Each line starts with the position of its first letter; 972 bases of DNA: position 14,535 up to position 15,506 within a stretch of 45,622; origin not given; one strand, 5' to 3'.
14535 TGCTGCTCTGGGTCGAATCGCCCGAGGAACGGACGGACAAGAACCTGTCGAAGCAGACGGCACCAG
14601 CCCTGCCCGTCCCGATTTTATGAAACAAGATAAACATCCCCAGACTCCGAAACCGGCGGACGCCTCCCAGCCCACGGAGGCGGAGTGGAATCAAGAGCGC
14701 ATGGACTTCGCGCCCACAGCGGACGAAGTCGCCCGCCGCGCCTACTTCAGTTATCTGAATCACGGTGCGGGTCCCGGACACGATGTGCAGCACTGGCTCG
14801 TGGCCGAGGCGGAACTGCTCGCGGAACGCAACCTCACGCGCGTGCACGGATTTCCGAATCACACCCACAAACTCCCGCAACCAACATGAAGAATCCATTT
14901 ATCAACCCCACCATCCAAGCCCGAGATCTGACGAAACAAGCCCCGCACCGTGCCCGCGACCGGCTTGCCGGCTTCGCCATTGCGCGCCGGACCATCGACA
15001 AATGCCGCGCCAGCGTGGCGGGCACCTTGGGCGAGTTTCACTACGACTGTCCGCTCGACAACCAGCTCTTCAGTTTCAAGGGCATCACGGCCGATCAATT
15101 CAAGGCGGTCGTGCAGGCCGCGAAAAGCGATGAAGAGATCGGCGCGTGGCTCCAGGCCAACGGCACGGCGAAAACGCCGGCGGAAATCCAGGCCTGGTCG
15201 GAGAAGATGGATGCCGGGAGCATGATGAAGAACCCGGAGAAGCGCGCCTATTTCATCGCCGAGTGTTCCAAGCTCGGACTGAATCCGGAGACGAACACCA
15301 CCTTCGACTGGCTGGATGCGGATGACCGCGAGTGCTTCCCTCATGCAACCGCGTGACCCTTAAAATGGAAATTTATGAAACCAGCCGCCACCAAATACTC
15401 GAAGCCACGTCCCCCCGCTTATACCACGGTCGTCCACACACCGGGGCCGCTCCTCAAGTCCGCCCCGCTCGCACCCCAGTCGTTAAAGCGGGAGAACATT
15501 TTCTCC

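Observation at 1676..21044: Co-oriented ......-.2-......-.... box repeated about 9 times in front of + strand genes: a candidate regulon signal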

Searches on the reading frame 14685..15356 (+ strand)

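Call 8: search_protein_families(library=pfam, proteins=[window:14685-15356:+], max_evalue=0.01)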
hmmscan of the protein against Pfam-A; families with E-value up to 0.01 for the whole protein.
window:14685-15356:+ (223 aa): 1 family
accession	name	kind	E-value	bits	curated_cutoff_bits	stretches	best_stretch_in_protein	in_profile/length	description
PF16798.10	DUF5069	-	5.5e-34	117.6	27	1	85-215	2-132/133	Domain of unknown function (DUF5069)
